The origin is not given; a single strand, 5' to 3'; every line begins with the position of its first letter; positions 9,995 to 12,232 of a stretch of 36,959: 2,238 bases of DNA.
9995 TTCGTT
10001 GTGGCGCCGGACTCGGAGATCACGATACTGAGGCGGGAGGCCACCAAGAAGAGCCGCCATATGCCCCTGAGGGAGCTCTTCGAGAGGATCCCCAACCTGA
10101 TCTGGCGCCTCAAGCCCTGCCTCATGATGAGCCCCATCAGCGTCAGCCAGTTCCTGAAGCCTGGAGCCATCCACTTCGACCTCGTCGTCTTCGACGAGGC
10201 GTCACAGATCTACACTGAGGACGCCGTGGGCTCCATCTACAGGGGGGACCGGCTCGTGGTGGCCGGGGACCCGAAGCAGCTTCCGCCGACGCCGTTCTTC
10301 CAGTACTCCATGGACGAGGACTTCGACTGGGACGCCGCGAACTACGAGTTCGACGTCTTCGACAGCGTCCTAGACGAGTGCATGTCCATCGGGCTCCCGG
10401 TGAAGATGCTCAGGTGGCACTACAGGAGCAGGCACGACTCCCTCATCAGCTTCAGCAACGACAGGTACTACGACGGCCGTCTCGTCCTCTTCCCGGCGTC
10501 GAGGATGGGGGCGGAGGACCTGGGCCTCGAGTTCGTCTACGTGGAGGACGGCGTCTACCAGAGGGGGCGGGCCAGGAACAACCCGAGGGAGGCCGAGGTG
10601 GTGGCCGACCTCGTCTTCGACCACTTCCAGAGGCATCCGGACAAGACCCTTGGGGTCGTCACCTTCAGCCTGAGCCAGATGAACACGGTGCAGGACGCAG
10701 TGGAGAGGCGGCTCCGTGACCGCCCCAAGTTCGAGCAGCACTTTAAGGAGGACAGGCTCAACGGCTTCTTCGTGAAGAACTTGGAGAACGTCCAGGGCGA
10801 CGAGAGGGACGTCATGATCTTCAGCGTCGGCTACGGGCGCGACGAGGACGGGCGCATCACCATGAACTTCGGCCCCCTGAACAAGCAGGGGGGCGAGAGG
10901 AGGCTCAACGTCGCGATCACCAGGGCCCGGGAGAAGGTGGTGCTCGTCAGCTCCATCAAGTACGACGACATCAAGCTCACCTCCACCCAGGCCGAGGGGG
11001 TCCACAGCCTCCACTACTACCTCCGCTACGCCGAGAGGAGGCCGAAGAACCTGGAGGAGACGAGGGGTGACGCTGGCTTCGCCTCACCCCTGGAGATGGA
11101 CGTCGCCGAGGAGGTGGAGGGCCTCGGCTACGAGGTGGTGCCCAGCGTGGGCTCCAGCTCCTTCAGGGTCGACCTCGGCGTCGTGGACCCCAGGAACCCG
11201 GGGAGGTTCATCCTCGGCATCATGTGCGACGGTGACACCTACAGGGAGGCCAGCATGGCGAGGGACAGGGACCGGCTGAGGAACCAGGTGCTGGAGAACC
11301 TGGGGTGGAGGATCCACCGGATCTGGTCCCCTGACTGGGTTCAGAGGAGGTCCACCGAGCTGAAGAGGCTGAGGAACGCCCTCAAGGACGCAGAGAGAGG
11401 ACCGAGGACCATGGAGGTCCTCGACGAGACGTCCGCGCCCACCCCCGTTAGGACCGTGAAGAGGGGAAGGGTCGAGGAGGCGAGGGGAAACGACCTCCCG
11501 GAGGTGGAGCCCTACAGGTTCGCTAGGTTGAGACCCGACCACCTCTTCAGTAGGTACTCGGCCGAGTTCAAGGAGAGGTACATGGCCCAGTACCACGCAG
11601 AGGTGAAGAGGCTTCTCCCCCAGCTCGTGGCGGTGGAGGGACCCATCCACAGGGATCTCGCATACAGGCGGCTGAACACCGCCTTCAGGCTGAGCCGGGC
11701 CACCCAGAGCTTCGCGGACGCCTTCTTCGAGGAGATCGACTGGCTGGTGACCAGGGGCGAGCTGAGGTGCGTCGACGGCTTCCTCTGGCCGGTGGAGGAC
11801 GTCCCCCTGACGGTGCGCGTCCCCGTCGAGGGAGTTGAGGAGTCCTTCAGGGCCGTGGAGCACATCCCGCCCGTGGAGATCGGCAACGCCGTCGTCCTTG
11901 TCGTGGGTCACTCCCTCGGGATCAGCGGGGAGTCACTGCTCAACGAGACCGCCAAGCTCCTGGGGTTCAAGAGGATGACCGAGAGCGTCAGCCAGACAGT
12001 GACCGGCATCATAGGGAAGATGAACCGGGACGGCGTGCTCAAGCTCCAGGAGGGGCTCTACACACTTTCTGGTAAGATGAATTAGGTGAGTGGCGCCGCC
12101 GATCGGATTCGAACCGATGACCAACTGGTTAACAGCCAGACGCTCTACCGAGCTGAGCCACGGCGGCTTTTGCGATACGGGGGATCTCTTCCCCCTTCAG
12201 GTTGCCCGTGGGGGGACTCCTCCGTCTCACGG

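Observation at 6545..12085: Stand-alone 1846-aa helicase-nuclease (DUF4011 / SF1 helicase / Vsr-like endonuclease / DUF3320) next to a tRNA: an Hhe-like defence candidate in an archaeon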

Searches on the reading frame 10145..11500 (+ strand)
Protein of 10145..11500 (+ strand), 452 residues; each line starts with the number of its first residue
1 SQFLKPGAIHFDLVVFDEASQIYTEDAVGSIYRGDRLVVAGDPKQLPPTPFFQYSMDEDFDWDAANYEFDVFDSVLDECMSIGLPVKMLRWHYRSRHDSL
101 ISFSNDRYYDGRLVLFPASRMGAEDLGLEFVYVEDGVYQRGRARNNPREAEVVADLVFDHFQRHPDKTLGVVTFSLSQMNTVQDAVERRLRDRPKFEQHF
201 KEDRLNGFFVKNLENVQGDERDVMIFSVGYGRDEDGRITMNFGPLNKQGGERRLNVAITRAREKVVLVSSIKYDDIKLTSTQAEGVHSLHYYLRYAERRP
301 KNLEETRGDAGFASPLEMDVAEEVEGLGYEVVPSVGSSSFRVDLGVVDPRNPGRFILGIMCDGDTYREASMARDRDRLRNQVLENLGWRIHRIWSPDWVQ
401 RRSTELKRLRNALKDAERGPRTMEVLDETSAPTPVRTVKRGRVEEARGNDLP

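Call 56: search_dna_similar(query=window:10145-11500:+, collection=plasmids, mode=protein, max_rows=40, rows=spread, max_evalue=1e-10)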
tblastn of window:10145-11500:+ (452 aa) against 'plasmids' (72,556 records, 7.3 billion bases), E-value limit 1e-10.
Records with a match: 540; places in all: 559; records where one place covers at least 80% of the query: 479.
Best place of each record, by identity: <60% 540.
By first word of the organism name: Klebsiella 239; Ralstonia 105; Acinetobacter 45; Rhizobium 20; Raoultella 11; Acetobacter 10; Paracoccus 6; Vibrio 5; Mesorhizobium 5; Variovorax 5; and 65 more.
By predicted mobility (MOB-suite, as given by PLSDB): conjugative 214; non-mobilizable 170; mobilizable 156.
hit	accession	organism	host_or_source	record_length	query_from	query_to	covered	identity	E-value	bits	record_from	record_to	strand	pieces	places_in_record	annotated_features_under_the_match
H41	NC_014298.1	Halalkalicoccus jeotgali B3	-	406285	1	432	96%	48.5%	8e-121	395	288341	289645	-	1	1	DUF4011 domain-containing protein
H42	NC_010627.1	Paraburkholderia phymatum STM815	-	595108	1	398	88%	48.6%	4e-109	361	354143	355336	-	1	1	DUF3320 domain-containing protein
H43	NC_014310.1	Ralstonia solanacearum PSI07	-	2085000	1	409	90%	46.4%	2e-105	351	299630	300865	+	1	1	none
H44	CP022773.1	Ralstonia solanacearum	Solanum tuberosum,single cell,Potato ...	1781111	1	409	90%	45.7%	5e-104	346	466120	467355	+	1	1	helicase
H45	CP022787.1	Ralstonia solanacearum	Solanum tuberosum,single cell,Potato ...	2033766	1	409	90%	45.7%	5e-104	346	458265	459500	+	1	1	helicase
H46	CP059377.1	Ralstonia solanacearum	cell clture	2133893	1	409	90%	45.7%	9e-104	345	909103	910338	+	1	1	DUF3320 domain-containing protein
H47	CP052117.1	Ralstonia solanacearum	tomato,cell culture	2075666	1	409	90%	45.4%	1e-103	345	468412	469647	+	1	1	none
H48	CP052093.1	Ralstonia solanacearum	tomato,cell culture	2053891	1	409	90%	45.4%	1e-103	345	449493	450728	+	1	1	none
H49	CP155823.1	Thioclava sp. 'Guangxiensis'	Bruguiera gymnorhiza,pure ...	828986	1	422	93%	43.9%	7e-102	340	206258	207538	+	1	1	DUF3320 domain-containing protein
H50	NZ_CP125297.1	Paraburkholderia sabiae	Mimosa caesalpiniifolia,cell ...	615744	1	435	96%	41.7%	7e-100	334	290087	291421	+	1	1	DUF3320 domain-containing protein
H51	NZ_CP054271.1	Raoultella ornithinolytica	Sus scrofa domesticus,Whole ...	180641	1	413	91%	42.7%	2e-104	347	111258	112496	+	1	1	DUF3320 domain-containing protein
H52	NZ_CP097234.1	Klebsiella pneumoniae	Homo sapiens,Rectal Swab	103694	1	409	90%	43.1%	1e-95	322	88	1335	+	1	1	none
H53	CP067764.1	Klebsiella pneumoniae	Homo sapiens,blood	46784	1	398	88%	44.1%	5e-96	323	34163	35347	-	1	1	DUF4011 domain-containing protein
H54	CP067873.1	Klebsiella pneumoniae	Homo sapiens,respiratory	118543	1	398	88%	44.1%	5e-96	323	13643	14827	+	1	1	DUF4011 domain-containing protein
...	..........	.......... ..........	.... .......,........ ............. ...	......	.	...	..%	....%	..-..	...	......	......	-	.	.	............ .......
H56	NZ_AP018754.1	Klebsiella pneumoniae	Homo sapiens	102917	1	398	88%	44.1%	7e-96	323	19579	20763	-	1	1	hhe: DUF4011 domain-containing anti-phage protein Hhe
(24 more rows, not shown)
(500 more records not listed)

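Call 57: get_annotated_region(hit=H56, flank=7000)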
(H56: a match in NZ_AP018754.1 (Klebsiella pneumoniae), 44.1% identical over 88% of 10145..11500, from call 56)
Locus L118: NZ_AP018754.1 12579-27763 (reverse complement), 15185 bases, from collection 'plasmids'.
description: Klebsiella pneumoniae strain KP67 plasmid pKP6701, complete sequence
organism: Klebsiella pneumoniae (NCBI taxid 573)
taxonomy: Bacteria; Pseudomonadota; Gammaproteobacteria; Enterobacterales; Enterobacteriaceae; Klebsiella; Klebsiella pneumoniae
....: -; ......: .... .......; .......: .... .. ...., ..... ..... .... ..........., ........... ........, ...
typing (MOB-suite, as given by PLSDB): conjugative; replicon IncFIB; relaxase MOBF,MOBF; mating-pair formation MPF_F
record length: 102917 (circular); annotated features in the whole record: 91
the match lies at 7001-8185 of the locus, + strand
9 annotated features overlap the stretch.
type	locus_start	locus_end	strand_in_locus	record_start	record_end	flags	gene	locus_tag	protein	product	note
CDS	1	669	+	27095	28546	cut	-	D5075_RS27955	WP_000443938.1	DUF262 domain-containing protein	-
CDS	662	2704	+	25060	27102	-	-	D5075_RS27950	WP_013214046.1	DUF262 domain-containing protein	-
CDS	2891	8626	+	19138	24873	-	hhe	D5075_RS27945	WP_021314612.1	DUF4011 domain-containing anti-phage protein Hhe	GO:0051607 - defense response to virus [Evidence IEA]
CDS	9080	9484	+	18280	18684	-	-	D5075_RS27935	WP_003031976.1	transposase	GO:0006313 - DNA transposition [Evidence IEA]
CDS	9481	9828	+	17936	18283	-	tnpB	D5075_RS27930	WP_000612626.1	IS66 family insertion sequence element accessory protein TnpB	-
CDS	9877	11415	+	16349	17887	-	-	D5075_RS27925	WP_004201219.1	IS66-like element ISKpn24 family transposase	GO:0006313 - DNA transposition [Evidence IEA]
CDS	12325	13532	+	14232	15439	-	-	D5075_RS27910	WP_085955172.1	IS3 family transposase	-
CDS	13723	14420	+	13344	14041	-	-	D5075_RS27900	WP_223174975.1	IS1 family transposase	-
CDS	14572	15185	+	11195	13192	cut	betT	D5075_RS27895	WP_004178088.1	choline BCCT transporter BetT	GO:0071705 - nitrogen compound transport [Evidence IEA]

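Call 90: search_protein_families(library=pfam, proteins=[L118:2891-8623:+], max_evalue=0.01)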
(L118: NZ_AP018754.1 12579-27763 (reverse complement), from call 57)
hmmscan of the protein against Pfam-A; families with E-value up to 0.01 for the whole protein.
L118:2891-8623:+ (1911 aa): 14 families
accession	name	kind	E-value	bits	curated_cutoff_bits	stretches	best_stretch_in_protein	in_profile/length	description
PF13195.11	DUF4011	-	1.6e-37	129.4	22.2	1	30-308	1-158/158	Protein of unknown function (DUF4011)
PF18741.7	MTES_1575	-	4.1e-37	126.6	38.2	1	1683-1780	1-96/96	REase_MTES_1575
PF13086.12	AAA_11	-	6.2e-17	62.6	27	2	1378-1420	212-254/257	AAA domain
PF13087.12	AAA_12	-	9.9e-12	45.3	27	1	1455-1637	19-193/195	AAA domain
PF13245.12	AAA_19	-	4.7e-09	37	25.1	1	430-491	1-64/134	AAA domain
PF13604.12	AAA_30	-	3.8e-08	33.7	27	1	428-489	4-67/191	AAA domain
PF00580.27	UvrD-helicase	-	1e-05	25.8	23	1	436-620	10-181/271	UvrD/REP helicase N-terminal domain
PF04480.18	DUF559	-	2.7e-05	24.4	20.6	1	1724-1780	55-108/109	Protein of unknown function (DUF559)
PF01443.25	Viral_helicase1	-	0.00014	22.2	21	0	443-514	1-68/228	Viral superfamily 1 RNA helicase core domain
PF01580.24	FtsK_SpoIIIE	-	0.00058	19.8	24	1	429-466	27-65/221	FtsK/SpoIIIE family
PF13401.12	AAA_22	-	0.00062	20.5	27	0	441-575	6-129/130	AAA domain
PF04851.21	ResIII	-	0.0021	18.4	22.5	1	440-495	23-80/164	Type III restriction enzyme, res subunit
PF20720.3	nSTAND3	-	0.0061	16.7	27.2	0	441-514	18-95/155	Novel STAND NTPase 3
PF00270.35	DEAD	-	0.0075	16.5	26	0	430-532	4-107/167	DEAD/DEAH box helicase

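Call 94: get_annotated_region(hit=H51, flank=9000)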
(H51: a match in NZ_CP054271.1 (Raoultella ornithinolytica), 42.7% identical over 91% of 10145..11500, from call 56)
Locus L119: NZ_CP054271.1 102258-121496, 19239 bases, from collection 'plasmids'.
description: Raoultella ornithinolytica strain OHMEATKPC2_NDM5 plasmid pOSUMEAT1, complete sequence
organism: Raoultella ornithinolytica (NCBI taxid 54291)
taxonomy: Bacteria; Pseudomonadota; Gammaproteobacteria; Enterobacterales; Enterobacteriaceae; Raoultella; Raoultella ornithinolytica
host: -; source: Sus scrofa domesticus,Whole organism,Retail Pork; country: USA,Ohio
typing (MOB-suite, as given by PLSDB): conjugative; replicon IncFIB,IncFII; relaxase MOBF; mating-pair formation MPF_F
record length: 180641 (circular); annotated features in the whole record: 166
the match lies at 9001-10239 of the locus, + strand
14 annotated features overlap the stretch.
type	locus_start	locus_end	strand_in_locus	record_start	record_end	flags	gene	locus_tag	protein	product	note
CDS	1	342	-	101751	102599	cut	-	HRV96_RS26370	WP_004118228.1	ABC transporter permease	-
CDS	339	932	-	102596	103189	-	-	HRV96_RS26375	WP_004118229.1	ANTAR domain-containing protein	-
CDS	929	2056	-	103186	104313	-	-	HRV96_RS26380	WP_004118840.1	transporter substrate-binding protein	-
CDS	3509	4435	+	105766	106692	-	-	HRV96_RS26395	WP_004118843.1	IS110 family transposase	-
CDS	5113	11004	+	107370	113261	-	-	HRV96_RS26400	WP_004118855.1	DUF3320 domain-containing protein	-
CDS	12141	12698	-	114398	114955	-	-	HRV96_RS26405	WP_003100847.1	recombinase family protein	GO:0006310 - DNA recombination [Evidence IEA]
CDS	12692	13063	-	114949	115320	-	-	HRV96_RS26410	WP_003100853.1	hypothetical protein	-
CDS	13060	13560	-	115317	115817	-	-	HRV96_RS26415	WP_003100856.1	hypothetical protein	-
CDS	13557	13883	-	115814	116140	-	-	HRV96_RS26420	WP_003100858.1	hypothetical protein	-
CDS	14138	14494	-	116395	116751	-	-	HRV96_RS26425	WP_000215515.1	cupin domain-containing protein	-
CDS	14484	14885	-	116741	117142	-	-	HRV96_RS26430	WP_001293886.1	DUF86 domain-containing protein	-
CDS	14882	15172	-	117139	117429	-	-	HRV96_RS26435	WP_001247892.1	nucleotidyltransferase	-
CDS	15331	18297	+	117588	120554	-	-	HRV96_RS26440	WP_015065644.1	Tn3-like element ISPa38 family transposase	GO:0006313 - DNA transposition [Evidence IEA]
CDS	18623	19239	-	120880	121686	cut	repA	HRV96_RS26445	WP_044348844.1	incFII family plasmid replication initiator RepA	GO:0006276 - plasmid maintenance [Evidence IEA]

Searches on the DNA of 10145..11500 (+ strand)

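Call 95: search_dna_similar(query=L119:5113-11004:+, collection=ecoli_genomes, mode=near, max_rows=10)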
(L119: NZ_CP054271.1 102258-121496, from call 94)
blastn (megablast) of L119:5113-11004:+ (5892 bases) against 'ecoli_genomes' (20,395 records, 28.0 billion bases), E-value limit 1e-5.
No match.

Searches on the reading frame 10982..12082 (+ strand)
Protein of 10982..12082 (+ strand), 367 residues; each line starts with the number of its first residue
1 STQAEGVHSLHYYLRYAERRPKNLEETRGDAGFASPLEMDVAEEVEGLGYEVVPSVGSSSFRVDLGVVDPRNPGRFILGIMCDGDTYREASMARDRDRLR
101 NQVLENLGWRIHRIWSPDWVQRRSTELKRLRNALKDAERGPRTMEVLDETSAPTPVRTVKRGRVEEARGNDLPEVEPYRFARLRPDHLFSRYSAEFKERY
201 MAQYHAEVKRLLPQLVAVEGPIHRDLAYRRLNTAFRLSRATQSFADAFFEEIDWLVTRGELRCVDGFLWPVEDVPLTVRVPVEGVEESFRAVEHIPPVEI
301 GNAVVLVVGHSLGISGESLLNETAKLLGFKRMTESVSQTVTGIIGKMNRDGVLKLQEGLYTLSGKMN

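Call 81: search_protein_representatives(protein=window:10982-12082:+)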
Query: 367 residues. Proteins with E-value up to 0.001 (for the whole library): 9259; up to 1e-10: 6731; up to 1e-30: 1524. The best 150 are listed.
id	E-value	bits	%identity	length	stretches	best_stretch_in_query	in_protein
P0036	4.6e-99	348.5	67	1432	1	1-249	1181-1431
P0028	1.2e-93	330.8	48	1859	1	2-360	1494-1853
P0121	1.2e-92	327.5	46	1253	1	2-359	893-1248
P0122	5.6e-79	282.5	46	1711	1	4-356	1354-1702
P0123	2.6e-74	267.1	46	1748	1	2-357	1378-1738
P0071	1.0e-71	258.6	45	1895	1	2-354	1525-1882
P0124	5.0e-70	253.0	43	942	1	4-361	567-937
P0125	7.5e-69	249.2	41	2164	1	5-357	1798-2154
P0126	5.4e-67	243.1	37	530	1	3-360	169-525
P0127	4.9e-66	239.9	41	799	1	3-362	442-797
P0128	1.1e-65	238.7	40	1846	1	3-364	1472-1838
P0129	1.3e-65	238.5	38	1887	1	2-357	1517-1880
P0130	2.6e-65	237.5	39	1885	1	2-353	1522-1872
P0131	4.0e-64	233.6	40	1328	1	2-351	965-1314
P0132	6.5e-64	232.9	42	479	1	5-363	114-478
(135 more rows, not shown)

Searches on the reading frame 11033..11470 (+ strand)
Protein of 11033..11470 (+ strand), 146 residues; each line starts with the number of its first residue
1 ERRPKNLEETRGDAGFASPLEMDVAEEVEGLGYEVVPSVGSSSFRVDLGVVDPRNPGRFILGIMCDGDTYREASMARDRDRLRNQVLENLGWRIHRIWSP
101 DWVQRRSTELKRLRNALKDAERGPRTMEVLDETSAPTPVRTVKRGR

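Call 54: search_solved_structures(query=window:11033-11470:+, max_evalue=1, show_alignments=3)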
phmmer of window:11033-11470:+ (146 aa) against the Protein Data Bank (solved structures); distinct sequences matched with E-value up to 1: 2.
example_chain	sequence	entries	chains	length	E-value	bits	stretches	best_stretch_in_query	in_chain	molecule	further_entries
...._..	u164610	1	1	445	4.6e-06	30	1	17-124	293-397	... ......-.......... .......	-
9g6k_LJ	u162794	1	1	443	4.8e-06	29.9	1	17-124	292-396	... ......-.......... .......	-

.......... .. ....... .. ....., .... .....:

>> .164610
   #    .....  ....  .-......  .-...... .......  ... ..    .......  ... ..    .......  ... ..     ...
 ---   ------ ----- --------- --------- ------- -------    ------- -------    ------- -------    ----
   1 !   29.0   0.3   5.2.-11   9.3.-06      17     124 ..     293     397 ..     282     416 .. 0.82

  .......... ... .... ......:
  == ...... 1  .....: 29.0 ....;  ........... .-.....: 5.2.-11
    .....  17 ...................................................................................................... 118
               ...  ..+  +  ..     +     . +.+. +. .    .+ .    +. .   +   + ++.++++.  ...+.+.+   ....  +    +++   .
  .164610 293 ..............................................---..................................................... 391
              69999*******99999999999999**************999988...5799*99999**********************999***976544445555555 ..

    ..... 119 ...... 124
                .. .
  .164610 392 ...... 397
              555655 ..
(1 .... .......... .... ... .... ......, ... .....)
